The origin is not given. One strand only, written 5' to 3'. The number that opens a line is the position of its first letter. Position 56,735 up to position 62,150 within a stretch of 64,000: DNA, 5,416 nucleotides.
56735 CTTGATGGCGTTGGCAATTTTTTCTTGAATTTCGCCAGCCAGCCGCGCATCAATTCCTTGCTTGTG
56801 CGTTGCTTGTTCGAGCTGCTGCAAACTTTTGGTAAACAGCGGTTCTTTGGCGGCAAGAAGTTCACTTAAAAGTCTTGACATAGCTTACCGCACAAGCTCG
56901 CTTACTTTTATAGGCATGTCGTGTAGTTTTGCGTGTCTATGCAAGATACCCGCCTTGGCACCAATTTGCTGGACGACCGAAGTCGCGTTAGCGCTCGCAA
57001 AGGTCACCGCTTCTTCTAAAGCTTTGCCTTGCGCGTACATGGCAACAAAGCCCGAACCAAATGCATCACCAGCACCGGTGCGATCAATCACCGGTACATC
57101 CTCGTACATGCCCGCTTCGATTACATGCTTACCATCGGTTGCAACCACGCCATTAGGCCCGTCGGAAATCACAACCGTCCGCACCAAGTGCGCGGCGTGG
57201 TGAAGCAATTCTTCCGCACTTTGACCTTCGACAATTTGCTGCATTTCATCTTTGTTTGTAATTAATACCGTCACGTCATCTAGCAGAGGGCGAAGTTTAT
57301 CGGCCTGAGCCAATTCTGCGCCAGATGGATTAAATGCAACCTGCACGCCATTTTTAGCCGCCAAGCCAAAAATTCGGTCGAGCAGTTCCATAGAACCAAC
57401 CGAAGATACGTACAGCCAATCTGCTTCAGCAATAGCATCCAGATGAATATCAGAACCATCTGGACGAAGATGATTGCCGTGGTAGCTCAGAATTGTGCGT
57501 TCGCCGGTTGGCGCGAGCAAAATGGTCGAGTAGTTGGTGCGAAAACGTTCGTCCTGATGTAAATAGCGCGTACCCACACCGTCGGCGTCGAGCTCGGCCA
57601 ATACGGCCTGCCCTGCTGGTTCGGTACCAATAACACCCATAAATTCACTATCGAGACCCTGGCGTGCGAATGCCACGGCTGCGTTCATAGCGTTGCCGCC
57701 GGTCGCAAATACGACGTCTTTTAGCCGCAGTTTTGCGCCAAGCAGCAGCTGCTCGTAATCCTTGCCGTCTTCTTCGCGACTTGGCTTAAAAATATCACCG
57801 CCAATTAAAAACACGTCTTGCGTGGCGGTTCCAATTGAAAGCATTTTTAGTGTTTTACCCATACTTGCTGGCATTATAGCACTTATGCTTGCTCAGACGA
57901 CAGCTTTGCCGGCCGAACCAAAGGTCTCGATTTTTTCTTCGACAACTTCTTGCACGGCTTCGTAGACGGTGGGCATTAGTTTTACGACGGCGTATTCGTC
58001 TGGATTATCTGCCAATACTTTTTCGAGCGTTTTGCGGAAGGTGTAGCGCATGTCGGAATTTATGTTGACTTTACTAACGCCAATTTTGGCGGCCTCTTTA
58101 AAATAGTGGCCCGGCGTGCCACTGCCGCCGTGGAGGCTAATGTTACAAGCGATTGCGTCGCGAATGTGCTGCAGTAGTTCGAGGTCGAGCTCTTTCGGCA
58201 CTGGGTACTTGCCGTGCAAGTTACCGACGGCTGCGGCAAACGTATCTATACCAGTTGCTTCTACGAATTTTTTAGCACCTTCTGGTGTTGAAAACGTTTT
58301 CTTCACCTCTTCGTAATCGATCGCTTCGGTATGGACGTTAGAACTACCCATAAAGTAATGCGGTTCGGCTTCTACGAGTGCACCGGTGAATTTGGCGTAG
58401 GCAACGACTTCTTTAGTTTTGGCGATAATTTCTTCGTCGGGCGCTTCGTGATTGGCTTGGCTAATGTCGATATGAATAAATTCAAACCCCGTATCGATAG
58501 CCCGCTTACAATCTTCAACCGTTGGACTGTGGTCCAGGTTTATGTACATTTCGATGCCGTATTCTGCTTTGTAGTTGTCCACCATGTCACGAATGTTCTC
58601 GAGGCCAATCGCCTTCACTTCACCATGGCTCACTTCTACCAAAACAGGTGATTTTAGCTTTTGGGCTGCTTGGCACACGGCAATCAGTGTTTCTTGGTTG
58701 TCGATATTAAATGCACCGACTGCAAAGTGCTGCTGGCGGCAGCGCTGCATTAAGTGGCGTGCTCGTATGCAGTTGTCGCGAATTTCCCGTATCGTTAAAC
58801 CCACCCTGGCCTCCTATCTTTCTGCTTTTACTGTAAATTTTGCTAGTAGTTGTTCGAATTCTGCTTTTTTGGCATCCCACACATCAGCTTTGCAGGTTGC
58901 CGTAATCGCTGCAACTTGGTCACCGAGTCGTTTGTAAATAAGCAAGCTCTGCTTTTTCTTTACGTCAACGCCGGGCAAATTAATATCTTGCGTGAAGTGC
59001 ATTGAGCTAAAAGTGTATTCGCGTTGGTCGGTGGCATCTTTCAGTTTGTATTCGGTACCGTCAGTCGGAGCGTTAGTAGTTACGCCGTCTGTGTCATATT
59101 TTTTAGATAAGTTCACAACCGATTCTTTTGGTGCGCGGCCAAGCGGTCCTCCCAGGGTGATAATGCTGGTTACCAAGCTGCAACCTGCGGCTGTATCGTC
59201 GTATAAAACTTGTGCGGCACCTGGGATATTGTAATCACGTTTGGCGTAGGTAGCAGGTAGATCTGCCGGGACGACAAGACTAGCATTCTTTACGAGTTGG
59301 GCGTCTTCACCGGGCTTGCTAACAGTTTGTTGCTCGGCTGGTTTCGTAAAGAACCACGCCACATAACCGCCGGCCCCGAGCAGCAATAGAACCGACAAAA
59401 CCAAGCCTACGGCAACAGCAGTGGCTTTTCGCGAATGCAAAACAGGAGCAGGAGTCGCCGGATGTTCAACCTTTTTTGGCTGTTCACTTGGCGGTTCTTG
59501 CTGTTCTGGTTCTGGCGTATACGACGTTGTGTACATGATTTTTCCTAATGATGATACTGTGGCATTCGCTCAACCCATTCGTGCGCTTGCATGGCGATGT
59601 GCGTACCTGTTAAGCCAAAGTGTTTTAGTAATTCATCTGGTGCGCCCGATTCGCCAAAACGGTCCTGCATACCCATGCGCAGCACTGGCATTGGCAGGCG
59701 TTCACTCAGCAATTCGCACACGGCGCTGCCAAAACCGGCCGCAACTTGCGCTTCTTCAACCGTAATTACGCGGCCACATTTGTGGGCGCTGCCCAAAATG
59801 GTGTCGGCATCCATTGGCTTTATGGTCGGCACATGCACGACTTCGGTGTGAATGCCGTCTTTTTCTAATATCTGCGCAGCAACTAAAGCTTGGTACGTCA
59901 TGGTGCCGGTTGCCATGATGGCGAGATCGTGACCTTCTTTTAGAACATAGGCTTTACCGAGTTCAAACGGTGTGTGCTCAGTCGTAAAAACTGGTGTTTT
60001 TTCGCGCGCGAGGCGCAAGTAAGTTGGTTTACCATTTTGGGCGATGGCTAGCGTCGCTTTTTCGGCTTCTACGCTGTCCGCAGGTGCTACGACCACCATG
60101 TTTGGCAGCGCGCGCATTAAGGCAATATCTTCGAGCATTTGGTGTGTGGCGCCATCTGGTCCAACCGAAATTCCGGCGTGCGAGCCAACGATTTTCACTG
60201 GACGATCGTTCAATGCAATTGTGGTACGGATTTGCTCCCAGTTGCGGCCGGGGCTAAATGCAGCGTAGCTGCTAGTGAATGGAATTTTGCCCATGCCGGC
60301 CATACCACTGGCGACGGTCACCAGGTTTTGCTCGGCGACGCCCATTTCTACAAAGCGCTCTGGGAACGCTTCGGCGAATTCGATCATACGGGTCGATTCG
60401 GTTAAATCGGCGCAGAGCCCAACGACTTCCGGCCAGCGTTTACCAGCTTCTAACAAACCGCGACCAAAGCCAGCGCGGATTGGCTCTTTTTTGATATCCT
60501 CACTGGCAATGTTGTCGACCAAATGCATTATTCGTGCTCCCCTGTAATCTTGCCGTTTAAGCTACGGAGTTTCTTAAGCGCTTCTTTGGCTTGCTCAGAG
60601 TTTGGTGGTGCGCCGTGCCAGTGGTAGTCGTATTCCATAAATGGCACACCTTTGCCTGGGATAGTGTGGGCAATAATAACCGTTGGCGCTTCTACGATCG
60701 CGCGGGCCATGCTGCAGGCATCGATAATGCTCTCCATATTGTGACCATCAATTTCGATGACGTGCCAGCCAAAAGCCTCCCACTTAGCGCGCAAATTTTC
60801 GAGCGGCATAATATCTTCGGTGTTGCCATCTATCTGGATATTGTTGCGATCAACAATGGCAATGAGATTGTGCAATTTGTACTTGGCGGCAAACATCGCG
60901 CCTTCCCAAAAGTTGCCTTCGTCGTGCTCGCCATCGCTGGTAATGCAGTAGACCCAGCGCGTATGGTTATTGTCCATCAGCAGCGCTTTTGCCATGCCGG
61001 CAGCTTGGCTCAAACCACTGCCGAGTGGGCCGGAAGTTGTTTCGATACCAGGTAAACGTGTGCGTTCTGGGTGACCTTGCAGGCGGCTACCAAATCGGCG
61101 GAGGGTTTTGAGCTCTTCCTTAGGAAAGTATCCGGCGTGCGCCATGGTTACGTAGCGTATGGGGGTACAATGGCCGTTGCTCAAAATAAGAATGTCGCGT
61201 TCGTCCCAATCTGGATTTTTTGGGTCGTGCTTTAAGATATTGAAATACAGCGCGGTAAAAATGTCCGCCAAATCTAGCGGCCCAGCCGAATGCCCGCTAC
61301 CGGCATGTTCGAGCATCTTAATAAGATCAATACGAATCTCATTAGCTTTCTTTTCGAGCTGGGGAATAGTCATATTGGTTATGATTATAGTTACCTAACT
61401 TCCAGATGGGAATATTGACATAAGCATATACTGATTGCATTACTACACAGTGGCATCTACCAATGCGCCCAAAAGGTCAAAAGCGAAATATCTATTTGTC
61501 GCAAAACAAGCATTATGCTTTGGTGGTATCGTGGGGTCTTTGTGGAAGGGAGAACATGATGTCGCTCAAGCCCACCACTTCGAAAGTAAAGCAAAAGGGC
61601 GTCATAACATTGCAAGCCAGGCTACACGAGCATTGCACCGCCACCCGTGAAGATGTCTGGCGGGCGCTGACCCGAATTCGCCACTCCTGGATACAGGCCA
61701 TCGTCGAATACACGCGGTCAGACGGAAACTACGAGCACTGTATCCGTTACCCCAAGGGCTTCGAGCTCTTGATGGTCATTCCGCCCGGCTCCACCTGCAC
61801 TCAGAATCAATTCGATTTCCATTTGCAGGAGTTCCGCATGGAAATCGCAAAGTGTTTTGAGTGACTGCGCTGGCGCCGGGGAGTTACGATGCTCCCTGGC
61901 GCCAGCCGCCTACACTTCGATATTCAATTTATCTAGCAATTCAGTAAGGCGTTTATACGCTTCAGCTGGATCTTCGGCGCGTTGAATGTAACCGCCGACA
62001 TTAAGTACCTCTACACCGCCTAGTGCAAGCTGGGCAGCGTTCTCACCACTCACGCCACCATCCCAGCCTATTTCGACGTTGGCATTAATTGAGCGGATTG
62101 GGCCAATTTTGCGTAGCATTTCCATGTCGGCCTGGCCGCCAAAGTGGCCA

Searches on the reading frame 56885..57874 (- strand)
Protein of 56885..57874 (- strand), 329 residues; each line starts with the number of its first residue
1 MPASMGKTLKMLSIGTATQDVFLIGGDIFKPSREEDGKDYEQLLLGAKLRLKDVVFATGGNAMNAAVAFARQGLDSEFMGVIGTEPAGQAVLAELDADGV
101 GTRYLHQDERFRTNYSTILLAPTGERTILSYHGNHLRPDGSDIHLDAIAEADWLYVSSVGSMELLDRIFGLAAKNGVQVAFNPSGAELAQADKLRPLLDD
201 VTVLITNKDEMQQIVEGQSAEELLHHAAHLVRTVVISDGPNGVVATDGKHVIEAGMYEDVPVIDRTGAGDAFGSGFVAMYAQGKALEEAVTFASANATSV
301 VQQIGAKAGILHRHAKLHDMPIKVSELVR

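Call 58: search_protein_families(library=pfam, proteins=[window:56885-57874:-], max_evalue=0.001)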
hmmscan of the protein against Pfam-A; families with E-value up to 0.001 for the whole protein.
window:56885-57874:- (329 aa): 2 families
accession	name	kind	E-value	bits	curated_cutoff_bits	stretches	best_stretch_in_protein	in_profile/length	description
PF00294.29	PfkB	-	5.1e-50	171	25.8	1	48-309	25-298/302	pfkB family carbohydrate kinase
PF08543.17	Phos_pyr_kin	-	0.00034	20.5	27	1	185-302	100-233/246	Phosphomethylpyrimidine kinase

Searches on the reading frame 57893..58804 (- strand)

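Call 58: search_protein_families(library=pfam, proteins=[window:57893-58804:-], max_evalue=0.001)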
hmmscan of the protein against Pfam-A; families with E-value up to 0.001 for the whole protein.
window:57893-58804:- (303 aa): 1 family
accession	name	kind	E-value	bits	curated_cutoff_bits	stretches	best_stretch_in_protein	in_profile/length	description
PF01116.26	F_bP_aldolase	-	1.4e-69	235.1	25.5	1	15-300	3-277/277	Fructose-bisphosphate aldolase class-II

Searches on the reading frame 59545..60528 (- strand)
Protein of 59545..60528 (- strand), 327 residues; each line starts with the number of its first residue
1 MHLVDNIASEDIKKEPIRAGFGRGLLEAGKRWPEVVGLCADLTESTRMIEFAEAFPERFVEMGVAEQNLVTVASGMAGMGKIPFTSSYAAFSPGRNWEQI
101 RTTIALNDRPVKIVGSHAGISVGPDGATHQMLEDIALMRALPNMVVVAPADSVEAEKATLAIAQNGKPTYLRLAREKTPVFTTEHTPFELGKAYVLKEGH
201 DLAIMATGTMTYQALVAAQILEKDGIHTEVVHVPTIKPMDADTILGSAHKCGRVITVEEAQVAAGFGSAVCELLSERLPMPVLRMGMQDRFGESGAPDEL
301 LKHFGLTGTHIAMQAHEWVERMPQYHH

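Call 58: search_protein_families(library=pfam, proteins=[window:59545-60528:-], max_evalue=0.001)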
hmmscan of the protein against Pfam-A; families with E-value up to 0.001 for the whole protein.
window:59545-60528:- (327 aa): 3 families
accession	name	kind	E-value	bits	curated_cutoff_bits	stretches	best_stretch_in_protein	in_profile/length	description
PF02779.29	Transket_pyr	-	5.6e-40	137.3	27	1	17-178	5-172/174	Transketolase, pyrimidine binding domain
PF02780.25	Transketolase_C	-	2.4e-35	121.6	25.9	1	191-311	1-124/124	Transketolase, C-terminal domain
PF22613.1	Transketolase_C_1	-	6.6e-09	36.4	27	1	193-307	2-113/113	Transketolase-like TK C-terminal domain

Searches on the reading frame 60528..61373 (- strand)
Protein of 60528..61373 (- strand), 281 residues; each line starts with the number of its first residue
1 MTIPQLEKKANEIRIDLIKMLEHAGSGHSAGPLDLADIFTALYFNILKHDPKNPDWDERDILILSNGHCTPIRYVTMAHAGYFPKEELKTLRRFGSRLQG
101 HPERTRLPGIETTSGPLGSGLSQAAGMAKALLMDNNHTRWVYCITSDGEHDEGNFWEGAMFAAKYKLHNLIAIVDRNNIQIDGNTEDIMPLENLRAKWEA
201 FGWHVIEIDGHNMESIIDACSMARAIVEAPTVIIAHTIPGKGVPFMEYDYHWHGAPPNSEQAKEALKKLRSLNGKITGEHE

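Call 58: search_protein_families(library=pfam, proteins=[window:60528-61373:-], max_evalue=0.001)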
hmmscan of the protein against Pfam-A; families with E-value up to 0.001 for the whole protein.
window:60528-61373:- (281 aa): 3 families
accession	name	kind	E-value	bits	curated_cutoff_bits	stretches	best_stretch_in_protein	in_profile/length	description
PF00456.26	Transketolase_N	-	4.4e-61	207.2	22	1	8-268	4-274/334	Transketolase, thiamine diphosphate binding domain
PF13292.11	DXP_synthase_N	-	3e-08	33.7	21.2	1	4-184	16-178/274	1-deoxy-D-xylulose-5-phosphate synthase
PF00676.26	E1_dh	-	4.6e-08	32.8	22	1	109-225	95-209/300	Dehydrogenase E1 component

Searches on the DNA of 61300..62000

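Call 52: search_rna_families(source=window, start=61300, end=62000, threshold=evalue, max_evalue=1)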
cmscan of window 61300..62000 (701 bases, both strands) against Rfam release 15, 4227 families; matches with E-value up to 1: 1.
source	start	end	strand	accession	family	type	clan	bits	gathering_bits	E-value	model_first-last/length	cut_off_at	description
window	61542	61624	-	RF00065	snoR9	Gene; snRNA; snoRNA; CD-box;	CL00132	16.6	90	0.22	1-128/128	no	Small nucleolar RNA snoR9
